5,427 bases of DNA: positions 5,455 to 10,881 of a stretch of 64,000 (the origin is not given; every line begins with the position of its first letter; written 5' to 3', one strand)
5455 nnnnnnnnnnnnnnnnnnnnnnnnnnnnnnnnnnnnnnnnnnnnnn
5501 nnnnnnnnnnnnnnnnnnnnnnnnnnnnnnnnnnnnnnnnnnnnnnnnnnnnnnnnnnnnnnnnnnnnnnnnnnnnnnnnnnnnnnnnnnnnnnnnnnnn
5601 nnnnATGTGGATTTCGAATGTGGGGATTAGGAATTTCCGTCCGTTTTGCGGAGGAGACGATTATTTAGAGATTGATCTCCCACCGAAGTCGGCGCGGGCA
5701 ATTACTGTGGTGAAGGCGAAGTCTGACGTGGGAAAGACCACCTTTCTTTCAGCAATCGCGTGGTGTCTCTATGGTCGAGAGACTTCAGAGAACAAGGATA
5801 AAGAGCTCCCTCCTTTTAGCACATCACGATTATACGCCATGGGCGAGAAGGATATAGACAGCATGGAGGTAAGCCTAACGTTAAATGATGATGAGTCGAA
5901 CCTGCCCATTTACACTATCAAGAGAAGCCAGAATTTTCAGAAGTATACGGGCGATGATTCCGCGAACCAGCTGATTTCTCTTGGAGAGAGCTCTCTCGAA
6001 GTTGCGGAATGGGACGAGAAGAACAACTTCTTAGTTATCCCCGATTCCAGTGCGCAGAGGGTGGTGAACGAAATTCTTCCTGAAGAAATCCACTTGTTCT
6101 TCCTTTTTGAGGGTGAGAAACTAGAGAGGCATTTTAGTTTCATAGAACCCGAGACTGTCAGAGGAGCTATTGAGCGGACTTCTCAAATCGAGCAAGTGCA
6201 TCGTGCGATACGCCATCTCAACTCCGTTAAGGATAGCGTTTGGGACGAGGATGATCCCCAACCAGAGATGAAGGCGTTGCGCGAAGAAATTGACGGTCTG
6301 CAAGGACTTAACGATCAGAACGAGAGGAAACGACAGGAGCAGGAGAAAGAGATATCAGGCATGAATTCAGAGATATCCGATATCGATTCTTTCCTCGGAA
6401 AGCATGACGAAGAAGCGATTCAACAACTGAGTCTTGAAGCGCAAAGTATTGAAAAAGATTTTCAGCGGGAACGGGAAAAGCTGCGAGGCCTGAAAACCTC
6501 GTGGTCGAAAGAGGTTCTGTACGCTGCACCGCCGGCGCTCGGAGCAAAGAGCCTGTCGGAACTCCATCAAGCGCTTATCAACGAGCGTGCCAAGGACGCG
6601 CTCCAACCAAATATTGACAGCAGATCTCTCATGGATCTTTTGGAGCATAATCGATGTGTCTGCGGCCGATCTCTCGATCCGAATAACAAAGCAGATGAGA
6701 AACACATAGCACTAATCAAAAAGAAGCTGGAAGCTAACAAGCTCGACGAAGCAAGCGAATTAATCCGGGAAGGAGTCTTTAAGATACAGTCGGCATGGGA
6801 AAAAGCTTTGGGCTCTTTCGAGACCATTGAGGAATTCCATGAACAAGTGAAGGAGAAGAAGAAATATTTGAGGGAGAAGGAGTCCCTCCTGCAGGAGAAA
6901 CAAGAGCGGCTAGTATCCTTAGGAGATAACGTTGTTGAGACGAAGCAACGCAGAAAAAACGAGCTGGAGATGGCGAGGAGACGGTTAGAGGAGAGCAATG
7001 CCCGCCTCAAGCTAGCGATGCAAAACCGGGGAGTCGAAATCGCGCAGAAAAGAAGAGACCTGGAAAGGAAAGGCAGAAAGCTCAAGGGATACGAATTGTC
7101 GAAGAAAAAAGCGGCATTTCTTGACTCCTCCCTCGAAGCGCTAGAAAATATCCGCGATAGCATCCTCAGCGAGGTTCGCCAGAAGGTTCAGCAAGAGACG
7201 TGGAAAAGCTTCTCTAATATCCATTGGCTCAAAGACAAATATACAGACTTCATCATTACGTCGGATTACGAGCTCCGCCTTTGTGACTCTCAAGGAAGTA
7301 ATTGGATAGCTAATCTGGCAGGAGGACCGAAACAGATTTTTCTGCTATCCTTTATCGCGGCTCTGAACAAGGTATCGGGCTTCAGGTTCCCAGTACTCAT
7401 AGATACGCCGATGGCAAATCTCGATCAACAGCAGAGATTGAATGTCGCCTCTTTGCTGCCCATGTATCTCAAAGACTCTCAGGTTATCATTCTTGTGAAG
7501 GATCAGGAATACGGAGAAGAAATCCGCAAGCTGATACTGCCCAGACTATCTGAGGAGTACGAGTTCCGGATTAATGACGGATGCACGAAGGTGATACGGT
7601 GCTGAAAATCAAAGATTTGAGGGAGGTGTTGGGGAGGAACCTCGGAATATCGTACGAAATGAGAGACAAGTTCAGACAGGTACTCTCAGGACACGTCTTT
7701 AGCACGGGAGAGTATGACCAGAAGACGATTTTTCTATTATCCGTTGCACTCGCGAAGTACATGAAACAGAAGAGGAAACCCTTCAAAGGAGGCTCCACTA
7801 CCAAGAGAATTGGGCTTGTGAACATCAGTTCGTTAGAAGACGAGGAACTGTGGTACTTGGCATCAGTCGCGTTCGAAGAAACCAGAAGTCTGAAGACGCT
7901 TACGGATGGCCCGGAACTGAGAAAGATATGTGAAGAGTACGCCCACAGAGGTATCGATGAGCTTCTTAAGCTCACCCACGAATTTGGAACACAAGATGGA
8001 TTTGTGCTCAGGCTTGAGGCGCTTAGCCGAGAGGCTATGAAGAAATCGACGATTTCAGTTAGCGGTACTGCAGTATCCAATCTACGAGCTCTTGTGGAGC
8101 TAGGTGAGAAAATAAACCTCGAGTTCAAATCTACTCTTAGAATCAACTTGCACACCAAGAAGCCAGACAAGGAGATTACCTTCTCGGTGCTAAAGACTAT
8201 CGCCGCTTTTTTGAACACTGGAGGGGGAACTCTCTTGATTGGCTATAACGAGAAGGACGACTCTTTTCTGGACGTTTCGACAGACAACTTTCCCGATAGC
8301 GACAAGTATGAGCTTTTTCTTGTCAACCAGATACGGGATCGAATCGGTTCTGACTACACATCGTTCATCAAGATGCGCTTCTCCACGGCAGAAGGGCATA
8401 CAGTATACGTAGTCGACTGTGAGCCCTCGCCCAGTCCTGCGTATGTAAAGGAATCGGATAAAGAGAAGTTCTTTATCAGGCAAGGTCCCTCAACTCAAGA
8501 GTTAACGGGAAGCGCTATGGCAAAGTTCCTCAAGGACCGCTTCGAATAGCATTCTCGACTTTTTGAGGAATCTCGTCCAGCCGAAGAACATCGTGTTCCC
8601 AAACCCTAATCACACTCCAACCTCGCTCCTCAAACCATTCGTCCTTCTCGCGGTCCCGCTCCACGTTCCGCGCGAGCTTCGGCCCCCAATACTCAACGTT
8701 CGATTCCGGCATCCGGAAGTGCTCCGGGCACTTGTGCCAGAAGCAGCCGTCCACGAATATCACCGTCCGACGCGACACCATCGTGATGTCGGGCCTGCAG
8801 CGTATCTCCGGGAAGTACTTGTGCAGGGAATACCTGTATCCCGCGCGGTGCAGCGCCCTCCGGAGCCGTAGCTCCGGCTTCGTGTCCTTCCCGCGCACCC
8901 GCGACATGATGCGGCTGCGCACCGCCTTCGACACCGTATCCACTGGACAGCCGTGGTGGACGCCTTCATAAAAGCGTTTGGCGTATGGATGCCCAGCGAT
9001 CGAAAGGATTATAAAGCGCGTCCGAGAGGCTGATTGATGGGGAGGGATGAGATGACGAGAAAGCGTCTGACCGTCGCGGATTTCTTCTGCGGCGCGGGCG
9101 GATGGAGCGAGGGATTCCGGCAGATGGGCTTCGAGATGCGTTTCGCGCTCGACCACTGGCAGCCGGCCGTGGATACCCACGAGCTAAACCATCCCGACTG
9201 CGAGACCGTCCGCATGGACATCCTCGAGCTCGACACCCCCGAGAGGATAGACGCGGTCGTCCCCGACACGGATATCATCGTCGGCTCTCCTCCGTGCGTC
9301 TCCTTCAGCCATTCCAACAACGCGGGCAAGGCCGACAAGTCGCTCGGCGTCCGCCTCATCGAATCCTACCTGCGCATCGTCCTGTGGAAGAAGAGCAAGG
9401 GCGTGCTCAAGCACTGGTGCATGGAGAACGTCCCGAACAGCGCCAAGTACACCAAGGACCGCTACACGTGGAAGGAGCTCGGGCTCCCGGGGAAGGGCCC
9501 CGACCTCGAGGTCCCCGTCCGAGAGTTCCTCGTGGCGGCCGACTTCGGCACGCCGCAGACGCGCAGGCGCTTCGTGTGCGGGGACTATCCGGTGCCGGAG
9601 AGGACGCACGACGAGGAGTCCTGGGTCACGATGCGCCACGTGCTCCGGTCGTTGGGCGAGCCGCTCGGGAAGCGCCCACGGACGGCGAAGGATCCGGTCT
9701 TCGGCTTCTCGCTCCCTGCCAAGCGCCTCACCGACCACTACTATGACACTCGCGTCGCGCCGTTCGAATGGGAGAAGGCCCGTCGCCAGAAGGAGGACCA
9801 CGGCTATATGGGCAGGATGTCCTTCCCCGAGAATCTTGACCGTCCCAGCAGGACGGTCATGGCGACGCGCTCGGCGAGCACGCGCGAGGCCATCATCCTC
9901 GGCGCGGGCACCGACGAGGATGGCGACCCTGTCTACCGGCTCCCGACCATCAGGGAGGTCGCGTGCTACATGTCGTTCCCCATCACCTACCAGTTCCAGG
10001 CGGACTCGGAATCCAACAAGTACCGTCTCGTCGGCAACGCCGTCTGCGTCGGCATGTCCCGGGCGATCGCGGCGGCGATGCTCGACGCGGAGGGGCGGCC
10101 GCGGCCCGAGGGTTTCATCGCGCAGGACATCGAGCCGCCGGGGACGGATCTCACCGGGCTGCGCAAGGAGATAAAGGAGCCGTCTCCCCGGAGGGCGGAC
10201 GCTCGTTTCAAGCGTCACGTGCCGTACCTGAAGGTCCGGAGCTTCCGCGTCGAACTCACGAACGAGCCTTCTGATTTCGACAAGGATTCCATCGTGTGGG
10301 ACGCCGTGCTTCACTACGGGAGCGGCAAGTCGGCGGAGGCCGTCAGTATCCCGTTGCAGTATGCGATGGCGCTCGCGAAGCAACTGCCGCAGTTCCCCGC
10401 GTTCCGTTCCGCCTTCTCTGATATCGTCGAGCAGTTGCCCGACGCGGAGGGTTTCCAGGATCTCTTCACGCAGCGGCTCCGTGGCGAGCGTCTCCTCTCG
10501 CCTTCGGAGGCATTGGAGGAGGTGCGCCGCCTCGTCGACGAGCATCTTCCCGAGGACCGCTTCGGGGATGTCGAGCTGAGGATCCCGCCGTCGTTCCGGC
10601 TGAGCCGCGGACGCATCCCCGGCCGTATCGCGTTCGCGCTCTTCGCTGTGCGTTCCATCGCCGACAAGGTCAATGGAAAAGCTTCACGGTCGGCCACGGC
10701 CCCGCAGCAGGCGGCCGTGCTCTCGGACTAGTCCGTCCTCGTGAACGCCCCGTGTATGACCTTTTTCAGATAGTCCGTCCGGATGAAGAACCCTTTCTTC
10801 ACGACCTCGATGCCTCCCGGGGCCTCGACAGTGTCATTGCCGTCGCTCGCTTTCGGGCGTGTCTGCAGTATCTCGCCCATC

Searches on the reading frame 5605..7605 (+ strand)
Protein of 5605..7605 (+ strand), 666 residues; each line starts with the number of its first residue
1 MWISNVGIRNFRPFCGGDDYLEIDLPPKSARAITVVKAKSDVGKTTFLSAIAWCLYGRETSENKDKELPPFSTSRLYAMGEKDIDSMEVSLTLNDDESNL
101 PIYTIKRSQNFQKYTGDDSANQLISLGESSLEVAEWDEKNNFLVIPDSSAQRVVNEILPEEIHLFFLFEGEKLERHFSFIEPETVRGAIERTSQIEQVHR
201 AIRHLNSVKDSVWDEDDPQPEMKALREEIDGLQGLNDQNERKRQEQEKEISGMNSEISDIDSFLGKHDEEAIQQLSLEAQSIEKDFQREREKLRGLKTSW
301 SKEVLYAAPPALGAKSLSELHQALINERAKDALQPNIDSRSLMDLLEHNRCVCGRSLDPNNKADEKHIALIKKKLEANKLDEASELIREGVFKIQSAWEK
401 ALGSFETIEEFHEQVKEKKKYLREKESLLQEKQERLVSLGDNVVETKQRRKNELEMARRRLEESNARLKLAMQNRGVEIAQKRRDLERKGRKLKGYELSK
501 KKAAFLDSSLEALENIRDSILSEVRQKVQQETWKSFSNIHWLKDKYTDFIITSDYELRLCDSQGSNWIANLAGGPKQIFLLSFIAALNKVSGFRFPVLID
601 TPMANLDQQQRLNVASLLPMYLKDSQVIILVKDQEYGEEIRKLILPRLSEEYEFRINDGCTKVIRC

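Call 11: search_protein_families(library=pfam, max_evalue=0.01, proteins=[window:5605-7605:+])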
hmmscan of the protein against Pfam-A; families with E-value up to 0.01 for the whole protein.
window:5605-7605:+ (666 aa): 2 families
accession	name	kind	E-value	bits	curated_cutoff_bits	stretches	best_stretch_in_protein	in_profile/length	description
PF13476.12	AAA_23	-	2.6e-08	35.2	27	1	7-260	3-196/201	AAA domain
PF02463.25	SMC_N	-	5.8e-08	32.9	40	1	31-643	24-208/220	RecF/RecN/SMC N terminal domain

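Call 79: search_protein_families(library=padloc, max_evalue=0.001, proteins=[window:5605-7605:+])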
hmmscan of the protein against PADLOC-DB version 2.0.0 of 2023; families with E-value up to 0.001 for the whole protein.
window:5605-7605:+ (666 aa): 57 families (the best 25 are shown)
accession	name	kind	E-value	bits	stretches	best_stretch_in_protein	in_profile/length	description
PDLC02710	PbeC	-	1.4e-115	385.3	1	1-648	1-650/652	PbeC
PDLC02723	PbeC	-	1.1e-91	306.3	1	3-630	3-618/618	PbeC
PDLC02714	PbeC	-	3.1e-64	215.9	1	1-655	1-648/651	PbeC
PDLC02732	PbeC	-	3.5e-63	212.2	1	1-637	1-624/625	PbeC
PDLC02741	PbeC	-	3.2e-56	189.1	1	1-658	1-644/644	PbeC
PDLC02730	PbeC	-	3.1e-54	182.8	1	1-639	1-638/651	PbeC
PDLC02709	PbeC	-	3.3e-51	172.7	1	1-657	1-638/661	PbeC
PDLC02711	PbeC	-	2.7e-50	169.5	1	3-657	3-642/646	PbeC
PDLC02729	PbeC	-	8.3e-48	161.3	1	1-664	1-665/668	PbeC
PDLC02753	PbeC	-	1.2e-47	160.6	1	3-652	3-644/648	PbeC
PDLC02749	PbeC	-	4.1e-46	155.7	1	3-653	3-634/636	PbeC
PDLC02750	PbeC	-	7.6e-44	148.3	1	1-652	1-629/629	PbeC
PDLC02722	PbeC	-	2.7e-43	146.5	1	1-655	1-634/643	PbeC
PDLC02668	DndD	-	3e-42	143.5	1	1-658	1-646/659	DndD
PDLC02743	PbeC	-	6.4e-41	138.7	1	1-632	1-618/622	PbeC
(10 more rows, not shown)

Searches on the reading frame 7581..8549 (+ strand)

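Call 11: search_protein_families(library=pfam, max_evalue=0.01, proteins=[window:7581-8549:+])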
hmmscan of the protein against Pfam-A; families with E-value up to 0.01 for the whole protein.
window:7581-8549:+ (322 aa): 1 family
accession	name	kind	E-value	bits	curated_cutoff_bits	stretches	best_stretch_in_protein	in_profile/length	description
PF04326.19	SLFN_AlbA_2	-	1.1e-14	55.4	25.3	1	176-308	1-117/118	Schlafen, AlbA_2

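Call 79: search_protein_families(library=padloc, max_evalue=0.001, proteins=[window:7581-8549:+])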
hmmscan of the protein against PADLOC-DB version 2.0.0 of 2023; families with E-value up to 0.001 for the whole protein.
window:7581-8549:+ (322 aa): 0 families

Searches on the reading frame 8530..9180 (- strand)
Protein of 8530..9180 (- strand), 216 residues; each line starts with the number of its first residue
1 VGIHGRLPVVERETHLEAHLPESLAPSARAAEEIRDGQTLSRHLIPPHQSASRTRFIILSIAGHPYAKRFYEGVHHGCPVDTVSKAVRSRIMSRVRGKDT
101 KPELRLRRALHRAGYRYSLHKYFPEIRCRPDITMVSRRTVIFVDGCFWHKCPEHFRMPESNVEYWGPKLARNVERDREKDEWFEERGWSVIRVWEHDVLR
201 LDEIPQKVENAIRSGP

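Call 28: search_protein_families(library=pfam, max_evalue=0.001, proteins=[window:8530-9180:-])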
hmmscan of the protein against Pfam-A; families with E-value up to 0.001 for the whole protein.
window:8530-9180:- (216 aa): 2 families
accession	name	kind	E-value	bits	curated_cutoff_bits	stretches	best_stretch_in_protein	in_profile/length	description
PF03852.21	Vsr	-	6.8e-21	74.4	27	1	81-150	2-69/74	DNA mismatch endonuclease Vsr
PF04480.18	DUF559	-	0.0005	20.3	20.6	0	162-200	57-95/109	Protein of unknown function (DUF559)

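Call 79: search_protein_families(library=padloc, max_evalue=0.001, proteins=[window:8530-9180:-])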
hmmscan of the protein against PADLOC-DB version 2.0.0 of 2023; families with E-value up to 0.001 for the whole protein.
window:8530-9180:- (216 aa): 1 family
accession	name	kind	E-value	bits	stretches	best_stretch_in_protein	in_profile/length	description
PDLC03397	Vsr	-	4.4e-19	67.1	1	81-197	3-118/156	Type II nicking endonuclease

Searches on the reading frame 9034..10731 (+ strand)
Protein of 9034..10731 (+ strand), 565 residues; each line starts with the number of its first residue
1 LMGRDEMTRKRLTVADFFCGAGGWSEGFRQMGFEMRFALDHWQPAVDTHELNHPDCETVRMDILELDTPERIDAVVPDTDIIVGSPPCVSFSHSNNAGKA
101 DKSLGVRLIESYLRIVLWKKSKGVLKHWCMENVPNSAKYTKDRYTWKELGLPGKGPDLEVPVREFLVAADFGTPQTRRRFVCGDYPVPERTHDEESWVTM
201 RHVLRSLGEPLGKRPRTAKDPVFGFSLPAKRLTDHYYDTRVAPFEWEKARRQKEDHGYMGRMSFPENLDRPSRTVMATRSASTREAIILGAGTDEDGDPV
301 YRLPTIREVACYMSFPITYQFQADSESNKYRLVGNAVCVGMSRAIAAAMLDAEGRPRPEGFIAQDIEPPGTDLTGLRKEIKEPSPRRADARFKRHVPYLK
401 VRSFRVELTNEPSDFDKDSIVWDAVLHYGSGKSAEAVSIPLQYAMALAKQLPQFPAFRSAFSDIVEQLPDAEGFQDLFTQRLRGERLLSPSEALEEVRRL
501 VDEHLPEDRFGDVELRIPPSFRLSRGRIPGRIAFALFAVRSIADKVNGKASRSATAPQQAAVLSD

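Call 28: search_protein_families(library=pfam, max_evalue=0.001, proteins=[window:9034-10731:+])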
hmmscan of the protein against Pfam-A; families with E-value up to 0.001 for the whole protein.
window:9034-10731:+ (565 aa): 2 families
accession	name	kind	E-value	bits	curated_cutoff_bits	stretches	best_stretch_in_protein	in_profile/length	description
PF00145.23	DNA_methylase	-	1.6e-32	113.7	22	1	13-349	2-322/324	C-5 cytosine-specific DNA methylase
PF01728.25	FtsJ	-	0.00059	20.2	24.1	1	9-135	20-147/181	FtsJ-like methyltransferase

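Call 79: search_protein_families(library=padloc, max_evalue=0.001, proteins=[window:9034-10731:+])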
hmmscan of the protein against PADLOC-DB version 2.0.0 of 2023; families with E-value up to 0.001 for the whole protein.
window:9034-10731:+ (565 aa): 44 families (the best 25 are shown)
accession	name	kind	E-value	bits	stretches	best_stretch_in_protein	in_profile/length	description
PDLC03378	MTase_II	-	5.4e-41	139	1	12-351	3-328/344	Type II methyltransferase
PDLC03234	MTase_II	-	1.3e-36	124.6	2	10-208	3-203/375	Type II methyltransferase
PDLC03326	MTase_II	-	5.7e-33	112.7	2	10-181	3-171/412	Type II methyltransferase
PDLC00033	DruM2|DruM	-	1.3e-30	105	2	6-196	16-206/368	DNA cytosine methylase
PDLC03272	MTase_II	-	2.9e-28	97.1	1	6-351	69-388/407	Type II methyltransferase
PDLC00026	DruM2|DruM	-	3.3e-22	77.5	1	11-350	4-315/336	DNA cytosine methylase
PDLC02650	DrmMII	-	1.6e-21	74.7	2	10-121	7-125/435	DrmMII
PDLC03270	MTase_II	-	3.9e-20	70.1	1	14-182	3-158/309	Type II methyltransferase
PDLC02656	DrmMII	-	5.3e-20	69.7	2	9-97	2-95/491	DrmMII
PDLC03237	MTase_II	-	1.1e-19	67.9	1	12-181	794-964/1036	Type II methyltransferase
PDLC00027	DruM2|DruM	-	2.8e-19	67.7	1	10-180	10-166/361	DNA cytosine methylase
PDLC03343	MTase_II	-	3.2e-19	67.2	1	13-181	7-163/462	Type II methyltransferase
PDLC03225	MTase_II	-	3.7e-18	63.6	2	9-135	5-138/615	Type II methyltransferase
PDLC00030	DruM2|DruM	-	1.2e-17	62.2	1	9-181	3-180/380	DNA cytosine methylase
PDLC03307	MTase_II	-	9.7e-17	59.2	1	15-101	4-86/382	Type II methyltransferase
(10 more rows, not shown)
